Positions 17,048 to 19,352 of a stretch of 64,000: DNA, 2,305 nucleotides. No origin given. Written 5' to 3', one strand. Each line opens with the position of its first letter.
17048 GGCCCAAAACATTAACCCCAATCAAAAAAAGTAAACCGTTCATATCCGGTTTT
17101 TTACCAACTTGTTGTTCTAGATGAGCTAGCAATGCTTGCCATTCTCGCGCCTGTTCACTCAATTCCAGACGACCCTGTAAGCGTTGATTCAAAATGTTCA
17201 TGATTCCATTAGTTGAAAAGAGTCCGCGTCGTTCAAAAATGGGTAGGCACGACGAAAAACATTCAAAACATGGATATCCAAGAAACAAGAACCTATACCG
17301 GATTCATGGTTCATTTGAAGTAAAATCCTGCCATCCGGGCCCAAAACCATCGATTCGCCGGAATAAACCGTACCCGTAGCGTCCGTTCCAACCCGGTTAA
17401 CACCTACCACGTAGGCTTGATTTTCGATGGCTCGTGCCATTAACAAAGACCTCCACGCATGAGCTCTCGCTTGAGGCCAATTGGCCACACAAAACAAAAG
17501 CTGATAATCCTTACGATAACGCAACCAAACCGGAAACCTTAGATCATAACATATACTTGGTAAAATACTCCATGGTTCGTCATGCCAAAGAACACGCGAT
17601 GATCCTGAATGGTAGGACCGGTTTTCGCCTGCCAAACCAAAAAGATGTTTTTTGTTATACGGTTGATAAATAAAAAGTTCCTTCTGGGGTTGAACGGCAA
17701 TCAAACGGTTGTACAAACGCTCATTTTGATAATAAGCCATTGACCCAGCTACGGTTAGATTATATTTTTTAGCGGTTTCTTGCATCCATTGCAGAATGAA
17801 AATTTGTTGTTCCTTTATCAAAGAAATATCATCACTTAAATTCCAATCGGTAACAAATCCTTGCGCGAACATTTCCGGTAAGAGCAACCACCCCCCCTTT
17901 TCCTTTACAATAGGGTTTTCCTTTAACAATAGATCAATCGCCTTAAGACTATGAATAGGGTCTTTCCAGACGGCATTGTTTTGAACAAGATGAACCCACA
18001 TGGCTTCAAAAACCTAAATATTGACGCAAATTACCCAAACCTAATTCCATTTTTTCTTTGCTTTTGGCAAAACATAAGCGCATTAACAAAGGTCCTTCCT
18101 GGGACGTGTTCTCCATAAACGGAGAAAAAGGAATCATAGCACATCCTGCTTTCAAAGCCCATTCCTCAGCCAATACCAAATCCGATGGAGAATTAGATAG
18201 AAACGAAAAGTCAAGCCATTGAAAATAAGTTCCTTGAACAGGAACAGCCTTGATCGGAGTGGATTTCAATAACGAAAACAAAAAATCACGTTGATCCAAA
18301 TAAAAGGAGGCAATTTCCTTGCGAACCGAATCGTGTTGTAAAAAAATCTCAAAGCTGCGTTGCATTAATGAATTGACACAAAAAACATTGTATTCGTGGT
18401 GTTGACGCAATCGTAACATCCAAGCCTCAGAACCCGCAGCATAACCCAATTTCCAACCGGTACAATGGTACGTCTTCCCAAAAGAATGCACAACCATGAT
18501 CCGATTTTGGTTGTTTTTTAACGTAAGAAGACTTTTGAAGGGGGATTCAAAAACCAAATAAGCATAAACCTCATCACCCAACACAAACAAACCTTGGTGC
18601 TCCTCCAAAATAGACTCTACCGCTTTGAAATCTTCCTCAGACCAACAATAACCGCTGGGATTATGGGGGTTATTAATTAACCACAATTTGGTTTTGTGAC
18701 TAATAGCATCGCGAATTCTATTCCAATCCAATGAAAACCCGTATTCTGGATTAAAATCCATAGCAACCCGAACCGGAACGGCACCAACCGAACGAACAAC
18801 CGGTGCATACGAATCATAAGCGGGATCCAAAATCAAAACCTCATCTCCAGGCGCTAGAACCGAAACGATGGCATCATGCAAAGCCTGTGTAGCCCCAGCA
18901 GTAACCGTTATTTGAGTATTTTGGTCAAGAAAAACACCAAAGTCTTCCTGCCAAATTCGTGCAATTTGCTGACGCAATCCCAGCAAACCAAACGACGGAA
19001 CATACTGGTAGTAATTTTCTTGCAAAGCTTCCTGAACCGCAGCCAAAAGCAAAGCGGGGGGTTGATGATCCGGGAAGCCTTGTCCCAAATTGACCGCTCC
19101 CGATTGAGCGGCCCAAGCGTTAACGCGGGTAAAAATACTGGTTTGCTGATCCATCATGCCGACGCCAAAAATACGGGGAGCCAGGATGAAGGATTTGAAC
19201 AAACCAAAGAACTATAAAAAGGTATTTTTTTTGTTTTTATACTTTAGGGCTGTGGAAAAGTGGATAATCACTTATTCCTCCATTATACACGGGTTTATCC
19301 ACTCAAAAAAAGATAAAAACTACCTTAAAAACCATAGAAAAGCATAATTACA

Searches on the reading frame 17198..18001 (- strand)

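Call 6: search_protein_families(library=ncbifam, proteins=[window:17198-18001:-])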
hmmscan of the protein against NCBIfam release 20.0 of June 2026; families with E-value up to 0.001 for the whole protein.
window:17198-18001:- (267 aa): 7 families
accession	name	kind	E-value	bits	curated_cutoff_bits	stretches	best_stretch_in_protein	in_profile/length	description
NF007757.0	PRK10438.1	equivalog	1.1e-64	218.2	249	1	3-264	6-255/256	amidohydrolase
NF033621.1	de_GSH_amidase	exception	1.1e-12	47.9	355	1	34-258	30-252/260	deaminated glutathione amidase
NF043013.1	DeGluthAmidYersProt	equivalog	6.3e-10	38.6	500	1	126-253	132-262/278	deaminated glutathione amidase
NF040852.1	nitrile_Arch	equivalog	2.4e-09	36.7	500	1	3-232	3-225/262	nitrilase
NF010588.0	PRK13981.1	equivalog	4.2e-09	35.3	479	1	35-232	37-234/546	NAD+ synthase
TIGR03381.1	agmatine_aguB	equivalog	7.2e-08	32.1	410.25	1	39-258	36-270/279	N-carbamoylputrescine amidase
NF009803.0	PRK13287.1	equivalog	0.00033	19.5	406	1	40-231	57-246/333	formamidase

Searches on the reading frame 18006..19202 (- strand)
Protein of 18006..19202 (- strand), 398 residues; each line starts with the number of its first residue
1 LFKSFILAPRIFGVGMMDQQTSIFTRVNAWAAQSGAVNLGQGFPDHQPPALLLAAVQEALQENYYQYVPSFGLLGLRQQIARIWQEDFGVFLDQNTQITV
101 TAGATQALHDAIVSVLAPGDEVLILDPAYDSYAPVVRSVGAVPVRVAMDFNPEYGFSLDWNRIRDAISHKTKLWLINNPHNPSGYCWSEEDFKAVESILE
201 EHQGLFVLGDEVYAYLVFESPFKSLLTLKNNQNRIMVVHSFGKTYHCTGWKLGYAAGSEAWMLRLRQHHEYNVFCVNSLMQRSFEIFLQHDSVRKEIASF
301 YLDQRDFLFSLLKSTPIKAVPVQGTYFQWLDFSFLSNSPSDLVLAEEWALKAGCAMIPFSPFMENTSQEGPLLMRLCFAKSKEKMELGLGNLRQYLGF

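Call 6: search_protein_families(library=ncbifam, proteins=[window:18006-19202:-])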
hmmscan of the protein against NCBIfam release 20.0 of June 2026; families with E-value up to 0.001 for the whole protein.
window:18006-19202:- (398 aa): 67 families (the best 25 are shown)
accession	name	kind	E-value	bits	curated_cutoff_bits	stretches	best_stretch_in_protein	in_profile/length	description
NF006569.0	PRK09082.1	subfamily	6.3e-109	364.6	420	1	18-393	14-384/386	methionine aminotransferase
NF006488.0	PRK08912.1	equivalog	5.5e-84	282.3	498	1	17-394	9-382/387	aminotransferase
NF005855.0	PRK07777.1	equivalog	3.1e-78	263.8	553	1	20-392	14-384/391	pyridoxal phosphate-dependent aminotransferase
NF009079.0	PRK12414.1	subfamily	6.7e-76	255.8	481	1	18-393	13-382/384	methionine aminotransferase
NF041364.1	GntC_guanitoxin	equivalog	9e-65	218.9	415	1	37-393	1-354/356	guanitoxin biosynthesis PLP-dependent (S)-gamma-hydroxy-L-arginine cyclodehydratase GntC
NF041091.1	asp_aminotase_Arch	equivalog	9.6e-62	209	550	1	36-396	29-375/376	aspartate aminotransferase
NF005817.0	PRK07683.1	equivalog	7.7e-56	189.4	575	1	27-396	21-381/387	aminotransferase A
NF004770.0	PRK06108.1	subfamily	8.4e-55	186.2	422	1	22-396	24-392/396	pyridoxal phosphate-dependent aminotransferase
NF005816.0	PRK07682.1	equivalog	9.7e-52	175.9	620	1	31-395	26-382/390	aminotransferase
NF005588.0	PRK07309.1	equivalog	8.4e-46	156.6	576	1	35-396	31-386/391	pyridoxal phosphate-dependent aminotransferase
NF004975.0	PRK06348.1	equivalog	8.5e-42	143.5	549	1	34-335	29-328/384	pyridoxal phosphate-dependent aminotransferase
NF006229.0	PRK08361.1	equivalog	9.7e-42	143.3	624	1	35-387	34-379/391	aspartate aminotransferase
NF004769.0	PRK06107.1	equivalog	1.9e-41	142.2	617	1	22-331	20-331/402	aspartate transaminase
NF005601.0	PRK07337.1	equivalog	1.5e-40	139.6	496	1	33-395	34-391/394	pyridoxal phosphate-dependent aminotransferase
NF005977.0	PRK08068.1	subfamily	2.2e-40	139.1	494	1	21-346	18-346/391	transaminase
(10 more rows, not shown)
